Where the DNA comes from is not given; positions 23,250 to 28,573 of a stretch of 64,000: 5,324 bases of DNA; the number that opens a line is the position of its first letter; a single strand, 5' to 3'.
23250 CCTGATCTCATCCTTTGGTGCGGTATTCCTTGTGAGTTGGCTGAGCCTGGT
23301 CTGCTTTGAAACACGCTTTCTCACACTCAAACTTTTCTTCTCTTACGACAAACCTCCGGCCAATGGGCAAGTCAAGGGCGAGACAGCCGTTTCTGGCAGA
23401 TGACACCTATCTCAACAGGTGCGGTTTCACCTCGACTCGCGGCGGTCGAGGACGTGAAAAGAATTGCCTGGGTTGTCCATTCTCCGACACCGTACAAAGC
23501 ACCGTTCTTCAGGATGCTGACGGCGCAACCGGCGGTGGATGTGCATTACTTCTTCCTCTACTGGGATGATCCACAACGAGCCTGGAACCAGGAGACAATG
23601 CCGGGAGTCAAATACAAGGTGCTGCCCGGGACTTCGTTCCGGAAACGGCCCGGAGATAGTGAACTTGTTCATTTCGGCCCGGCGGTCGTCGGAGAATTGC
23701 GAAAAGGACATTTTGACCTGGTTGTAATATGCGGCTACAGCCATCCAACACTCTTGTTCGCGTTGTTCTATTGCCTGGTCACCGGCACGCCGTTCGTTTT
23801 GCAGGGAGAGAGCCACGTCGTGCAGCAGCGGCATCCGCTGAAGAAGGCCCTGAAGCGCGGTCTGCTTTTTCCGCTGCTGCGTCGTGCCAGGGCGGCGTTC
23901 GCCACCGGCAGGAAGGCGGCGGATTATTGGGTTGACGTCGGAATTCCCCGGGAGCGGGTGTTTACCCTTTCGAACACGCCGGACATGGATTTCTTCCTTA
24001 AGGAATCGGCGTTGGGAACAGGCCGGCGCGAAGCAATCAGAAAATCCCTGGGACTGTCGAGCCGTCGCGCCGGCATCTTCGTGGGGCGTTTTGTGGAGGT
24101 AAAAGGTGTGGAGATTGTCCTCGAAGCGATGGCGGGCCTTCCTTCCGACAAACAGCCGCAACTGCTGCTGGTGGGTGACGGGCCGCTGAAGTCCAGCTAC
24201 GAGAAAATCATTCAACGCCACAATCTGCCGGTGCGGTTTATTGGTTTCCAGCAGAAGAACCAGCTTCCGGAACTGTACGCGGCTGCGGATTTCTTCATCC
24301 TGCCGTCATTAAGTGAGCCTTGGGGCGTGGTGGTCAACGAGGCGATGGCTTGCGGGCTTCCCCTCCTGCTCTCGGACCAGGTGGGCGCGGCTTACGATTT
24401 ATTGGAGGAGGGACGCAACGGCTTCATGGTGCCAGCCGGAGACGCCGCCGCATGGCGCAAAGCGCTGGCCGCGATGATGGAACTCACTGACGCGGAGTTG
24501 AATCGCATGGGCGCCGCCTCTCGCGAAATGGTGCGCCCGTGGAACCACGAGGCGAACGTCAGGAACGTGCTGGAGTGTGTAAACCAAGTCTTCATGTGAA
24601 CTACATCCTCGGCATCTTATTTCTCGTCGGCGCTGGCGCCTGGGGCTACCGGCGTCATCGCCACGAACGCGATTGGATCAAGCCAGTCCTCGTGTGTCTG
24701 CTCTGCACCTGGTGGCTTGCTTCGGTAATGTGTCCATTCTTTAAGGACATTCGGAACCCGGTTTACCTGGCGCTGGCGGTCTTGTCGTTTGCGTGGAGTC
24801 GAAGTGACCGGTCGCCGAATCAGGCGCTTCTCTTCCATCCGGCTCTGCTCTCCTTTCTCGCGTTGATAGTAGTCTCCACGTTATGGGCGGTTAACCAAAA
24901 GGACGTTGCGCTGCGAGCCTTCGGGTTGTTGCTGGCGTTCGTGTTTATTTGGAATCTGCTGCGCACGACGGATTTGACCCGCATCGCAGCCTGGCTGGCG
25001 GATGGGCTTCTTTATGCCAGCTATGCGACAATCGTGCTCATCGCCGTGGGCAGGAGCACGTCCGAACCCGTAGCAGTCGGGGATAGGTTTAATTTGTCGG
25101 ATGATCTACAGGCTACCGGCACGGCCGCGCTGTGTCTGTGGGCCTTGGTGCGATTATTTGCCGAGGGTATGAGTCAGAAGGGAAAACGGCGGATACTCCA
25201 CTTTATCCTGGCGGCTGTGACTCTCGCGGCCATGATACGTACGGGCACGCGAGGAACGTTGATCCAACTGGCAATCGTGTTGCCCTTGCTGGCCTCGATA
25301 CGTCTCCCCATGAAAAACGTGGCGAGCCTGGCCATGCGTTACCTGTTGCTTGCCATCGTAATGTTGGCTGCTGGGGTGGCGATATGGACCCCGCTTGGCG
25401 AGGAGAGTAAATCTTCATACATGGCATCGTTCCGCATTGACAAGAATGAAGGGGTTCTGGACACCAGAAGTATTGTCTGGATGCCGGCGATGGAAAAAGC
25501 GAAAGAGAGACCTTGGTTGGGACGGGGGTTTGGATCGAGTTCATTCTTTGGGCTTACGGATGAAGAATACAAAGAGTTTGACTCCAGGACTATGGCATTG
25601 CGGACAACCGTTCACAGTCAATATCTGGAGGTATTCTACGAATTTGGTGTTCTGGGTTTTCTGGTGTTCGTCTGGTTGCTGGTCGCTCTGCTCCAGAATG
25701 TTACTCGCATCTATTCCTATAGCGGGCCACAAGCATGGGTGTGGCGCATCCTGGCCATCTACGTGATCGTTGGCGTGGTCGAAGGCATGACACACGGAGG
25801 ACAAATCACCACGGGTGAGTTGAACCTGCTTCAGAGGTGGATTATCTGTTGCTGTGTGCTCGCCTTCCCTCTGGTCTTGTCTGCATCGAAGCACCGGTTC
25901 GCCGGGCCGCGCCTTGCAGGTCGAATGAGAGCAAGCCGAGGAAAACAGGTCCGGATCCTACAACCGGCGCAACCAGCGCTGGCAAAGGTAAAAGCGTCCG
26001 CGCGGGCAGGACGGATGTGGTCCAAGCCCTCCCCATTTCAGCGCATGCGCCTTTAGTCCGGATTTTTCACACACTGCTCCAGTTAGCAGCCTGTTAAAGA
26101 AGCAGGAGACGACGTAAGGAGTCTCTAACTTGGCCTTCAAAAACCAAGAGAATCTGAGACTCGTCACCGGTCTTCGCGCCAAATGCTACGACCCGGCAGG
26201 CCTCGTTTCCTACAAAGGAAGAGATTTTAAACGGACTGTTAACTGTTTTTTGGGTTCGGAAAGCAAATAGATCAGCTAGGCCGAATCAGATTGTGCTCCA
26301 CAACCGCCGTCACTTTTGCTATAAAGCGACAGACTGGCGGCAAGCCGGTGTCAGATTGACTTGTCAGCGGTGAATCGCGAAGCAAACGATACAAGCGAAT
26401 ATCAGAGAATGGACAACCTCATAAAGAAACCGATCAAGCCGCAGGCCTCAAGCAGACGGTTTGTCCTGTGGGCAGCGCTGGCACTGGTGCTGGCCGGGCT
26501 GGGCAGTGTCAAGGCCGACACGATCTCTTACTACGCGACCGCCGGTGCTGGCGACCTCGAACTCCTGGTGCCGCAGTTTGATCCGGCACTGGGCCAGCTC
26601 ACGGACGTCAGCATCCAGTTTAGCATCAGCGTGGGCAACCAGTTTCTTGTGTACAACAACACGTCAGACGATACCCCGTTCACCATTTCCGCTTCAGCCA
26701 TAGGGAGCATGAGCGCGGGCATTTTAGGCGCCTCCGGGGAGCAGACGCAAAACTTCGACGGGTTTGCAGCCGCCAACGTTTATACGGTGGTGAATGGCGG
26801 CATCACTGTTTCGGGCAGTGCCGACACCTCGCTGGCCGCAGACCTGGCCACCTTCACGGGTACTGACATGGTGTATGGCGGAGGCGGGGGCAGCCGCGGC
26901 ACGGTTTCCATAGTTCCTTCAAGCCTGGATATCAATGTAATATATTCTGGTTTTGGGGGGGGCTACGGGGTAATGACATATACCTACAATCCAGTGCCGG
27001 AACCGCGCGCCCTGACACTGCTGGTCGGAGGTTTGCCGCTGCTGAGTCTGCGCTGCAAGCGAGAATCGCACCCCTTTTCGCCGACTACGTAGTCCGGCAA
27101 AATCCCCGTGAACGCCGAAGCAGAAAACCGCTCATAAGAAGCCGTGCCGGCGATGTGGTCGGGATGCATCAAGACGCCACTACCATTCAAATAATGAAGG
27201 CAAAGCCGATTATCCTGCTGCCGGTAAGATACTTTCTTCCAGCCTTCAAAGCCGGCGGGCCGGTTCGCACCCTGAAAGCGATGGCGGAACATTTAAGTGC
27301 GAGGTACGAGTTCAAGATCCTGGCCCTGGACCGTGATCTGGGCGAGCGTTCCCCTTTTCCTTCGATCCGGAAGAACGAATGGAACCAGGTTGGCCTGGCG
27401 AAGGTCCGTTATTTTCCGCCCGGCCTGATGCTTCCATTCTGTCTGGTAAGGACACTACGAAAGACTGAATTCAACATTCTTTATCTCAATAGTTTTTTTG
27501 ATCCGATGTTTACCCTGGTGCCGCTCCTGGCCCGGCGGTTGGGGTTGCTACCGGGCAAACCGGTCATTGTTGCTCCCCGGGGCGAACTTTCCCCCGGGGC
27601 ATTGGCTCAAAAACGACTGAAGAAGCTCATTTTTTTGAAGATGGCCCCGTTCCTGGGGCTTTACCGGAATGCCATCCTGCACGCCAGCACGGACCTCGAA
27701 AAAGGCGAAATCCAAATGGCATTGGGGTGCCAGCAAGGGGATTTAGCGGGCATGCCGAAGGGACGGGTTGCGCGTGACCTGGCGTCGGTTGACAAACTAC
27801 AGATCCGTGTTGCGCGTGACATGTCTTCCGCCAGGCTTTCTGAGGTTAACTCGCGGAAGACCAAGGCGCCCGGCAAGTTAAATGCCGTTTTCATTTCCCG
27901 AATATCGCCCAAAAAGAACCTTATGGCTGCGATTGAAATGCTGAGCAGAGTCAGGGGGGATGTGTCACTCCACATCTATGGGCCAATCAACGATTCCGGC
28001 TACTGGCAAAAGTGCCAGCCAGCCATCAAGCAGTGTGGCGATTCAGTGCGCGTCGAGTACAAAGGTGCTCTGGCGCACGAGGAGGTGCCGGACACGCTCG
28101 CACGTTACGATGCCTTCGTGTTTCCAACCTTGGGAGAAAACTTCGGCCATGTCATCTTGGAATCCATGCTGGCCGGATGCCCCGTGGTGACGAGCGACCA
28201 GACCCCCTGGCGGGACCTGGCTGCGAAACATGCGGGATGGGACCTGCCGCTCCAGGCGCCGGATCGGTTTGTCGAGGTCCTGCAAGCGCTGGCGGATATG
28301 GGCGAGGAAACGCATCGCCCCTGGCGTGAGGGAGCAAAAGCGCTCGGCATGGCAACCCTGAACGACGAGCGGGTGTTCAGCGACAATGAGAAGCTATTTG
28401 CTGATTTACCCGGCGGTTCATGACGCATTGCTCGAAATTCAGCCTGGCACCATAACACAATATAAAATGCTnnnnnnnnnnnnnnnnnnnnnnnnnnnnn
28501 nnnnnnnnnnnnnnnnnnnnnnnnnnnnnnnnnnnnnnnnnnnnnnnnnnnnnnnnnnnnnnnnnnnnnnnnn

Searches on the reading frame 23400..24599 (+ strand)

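Call 30: search_protein_families(library=ncbifam, proteins=[window:23400-24599:+], max_evalue=0.00001)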
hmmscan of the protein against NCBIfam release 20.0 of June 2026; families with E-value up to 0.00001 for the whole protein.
window:23400-24599:+ (399 aa): 35 families (the best 25 are shown)
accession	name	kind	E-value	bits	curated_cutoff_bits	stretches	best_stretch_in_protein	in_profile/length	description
TIGR03999.1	thiol_BshA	equivalog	1.3e-23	83.5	273.7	1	200-390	176-366/375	N-acetyl-alpha-D-glucosaminyl L-malate synthase BshA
TIGR03088.1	stp2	hypoth_equivalog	7.4e-23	81.2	409.05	1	178-379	153-354/374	TIGR03088 family PEP-CTERM/XrtA system glycosyltransferase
TIGR03449.1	mycothiol_MshA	equivalog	4.1e-19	68.8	462.5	1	208-395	205-401/406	D-inositol-3-phosphate glycosyltransferase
TIGR04157.1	glyco_rSAM_CFB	subfamily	8.7e-19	67.8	400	1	203-351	207-355/406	TIGR04157 family glycosyltransferase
NF041876.1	EPS_EpsE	equivalog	1.5e-18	67.3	400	1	228-379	220-377/389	exopolysaccharide biosynthesis GT4 family glycosyltransferase EpsE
TIGR04063.1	stp3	hypoth_equivalog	2.6e-18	66.1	442.05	1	147-383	142-383/397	TIGR04063 family PEP-CTERM/XrtA system glycosyltransferase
TIGR02149.1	glgA_Coryne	subfamily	6.5e-18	65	302.4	1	182-379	166-371/391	glycogen synthase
NF047684.1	TeichurnBiosyTuaC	equivalog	1.1e-16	60.7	550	1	209-361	205-353/391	teichuronic acid biosynthesis protein TuaC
NF053787.1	GlcN_PG_synth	equivalog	4.5e-16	58.6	480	1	208-396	182-358/361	N-acetylglucosaminyl phosphatidylglycerol synthase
NF038295.1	EPS_HpsP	equivalog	4.5e-15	55.5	550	1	212-395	196-385/388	hormogonium polysaccharide biosynthesis glycosyltransferase HpsP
TIGR02095.1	glgA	subfamily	6.3e-14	51.5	328.45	1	209-371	278-450/477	glycogen/starch synthase, ADP-glucose type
TIGR04047.1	MSMEG_0565_glyc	hypoth_equivalog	2.6e-13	49.8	259.85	1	208-389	179-366/373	MSMEG_0565 family glycosyltransferase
NF007640.0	PRK10307.1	subfamily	3.2e-12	46.1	276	1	175-392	184-402/411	WcaI family glycosyltransferase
NF001901.0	PRK00654.1-5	equivalog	1.1e-11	43.9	649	1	210-389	302-483/502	glycogen synthase GlgA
NF050056.1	ProtGlycPglH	equivalog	4.2e-11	42.5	600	1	226-367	183-322/354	GalNAc-alpha-(1->4)-GalNAc-alpha-(1->3)-diNAcBac-PP-undecaprenol alpha-1,4-N-acetyl-D-galactosaminyltransferase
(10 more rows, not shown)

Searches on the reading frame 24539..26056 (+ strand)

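Call 30: search_protein_families(library=ncbifam, proteins=[window:24539-26056:+], max_evalue=0.00001)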
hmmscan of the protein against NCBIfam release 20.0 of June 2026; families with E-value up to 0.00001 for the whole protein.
window:24539-26056:+ (505 aa): 2 families
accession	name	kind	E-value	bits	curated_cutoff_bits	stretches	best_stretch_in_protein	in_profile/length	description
TIGR00947.1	2A73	equivalog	4.9e-09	35.7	366.4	1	213-417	193-398/425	IctB family putative bicarbonate transporter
TIGR04370.1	glyco_rpt_poly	subfamily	2.5e-08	33.3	40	1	156-401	101-362/396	oligosaccharide repeat unit polymerase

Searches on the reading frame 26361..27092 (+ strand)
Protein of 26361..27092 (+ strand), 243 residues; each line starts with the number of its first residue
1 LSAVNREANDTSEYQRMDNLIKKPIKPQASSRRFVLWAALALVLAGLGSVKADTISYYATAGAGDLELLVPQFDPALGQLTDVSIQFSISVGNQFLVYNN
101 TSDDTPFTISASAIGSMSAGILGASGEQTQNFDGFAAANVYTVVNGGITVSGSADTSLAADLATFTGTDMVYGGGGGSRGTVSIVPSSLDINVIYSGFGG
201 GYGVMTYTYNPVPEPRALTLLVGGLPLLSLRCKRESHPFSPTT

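Call 31: search_protein_families(library=ncbifam, proteins=[window:26361-27092:+], max_evalue=0.00001)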
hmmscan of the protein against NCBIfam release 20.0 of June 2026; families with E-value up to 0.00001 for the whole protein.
window:26361-27092:+ (243 aa): 1 family
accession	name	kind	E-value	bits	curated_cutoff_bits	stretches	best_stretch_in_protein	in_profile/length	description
NF033208.1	choice_anch_E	domain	3e-09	37.4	23.8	1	67-209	18-172/172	choice-of-anchor E domain-containing protein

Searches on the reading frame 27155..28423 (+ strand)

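Call 31: search_protein_families(library=ncbifam, proteins=[window:27155-28423:+], max_evalue=0.00001)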
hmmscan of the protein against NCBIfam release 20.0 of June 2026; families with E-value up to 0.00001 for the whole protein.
window:27155-28423:+ (422 aa): 12 families
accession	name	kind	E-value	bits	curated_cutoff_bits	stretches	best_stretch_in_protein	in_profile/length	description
NF046085.1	XrtY_assoc_Gly1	equivalog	3.5e-20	72.2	400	1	29-370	12-338/387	XrtY-associated glycosyltransferase XYAG1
NF038295.1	EPS_HpsP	equivalog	6.8e-19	68.1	550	1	102-389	89-360/388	hormogonium polysaccharide biosynthesis glycosyltransferase HpsP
NF041876.1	EPS_EpsE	equivalog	1.9e-12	47.2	400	1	252-387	225-366/389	exopolysaccharide biosynthesis GT4 family glycosyltransferase EpsE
NF038255.1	exopoly_VpsD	equivalog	3e-12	46.1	300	1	228-347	190-312/381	VpsD family glycosyltransferase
TIGR04047.1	MSMEG_0565_glyc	hypoth_equivalog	8.7e-12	44.8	259.85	1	253-377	205-336/373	MSMEG_0565 family glycosyltransferase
NF041010.1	glycosy_Agl16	equivalog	3.6e-09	36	575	1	244-350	182-286/352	glycosylation protein Agl16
TIGR03088.1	stp2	hypoth_equivalog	2.8e-07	29.9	409.05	1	226-357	179-312/374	TIGR03088 family PEP-CTERM/XrtA system glycosyltransferase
NF053787.1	GlcN_PG_synth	equivalog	2.8e-07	29.7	480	1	244-381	200-325/361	N-acetylglucosaminyl phosphatidylglycerol synthase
NF038011.1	PelF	equivalog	3.6e-07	29.6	100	1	223-374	289-440/489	GT4 family glycosyltransferase PelF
TIGR04005.1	wcaL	equivalog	8.7e-07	28.1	537.6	1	225-408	205-396/406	colanic acid biosynthesis glycosyltransferase WcaL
NF007396.0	PRK09922.1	equivalog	9e-07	28.1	385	1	245-356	186-299/361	lipopolysaccharide 1,6-galactosyltransferase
TIGR04348.1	TIGR04348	equivalog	4.6e-06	25.9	300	1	232-348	128-243/310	selenoneine biosynthesis selenosugar synthase SenB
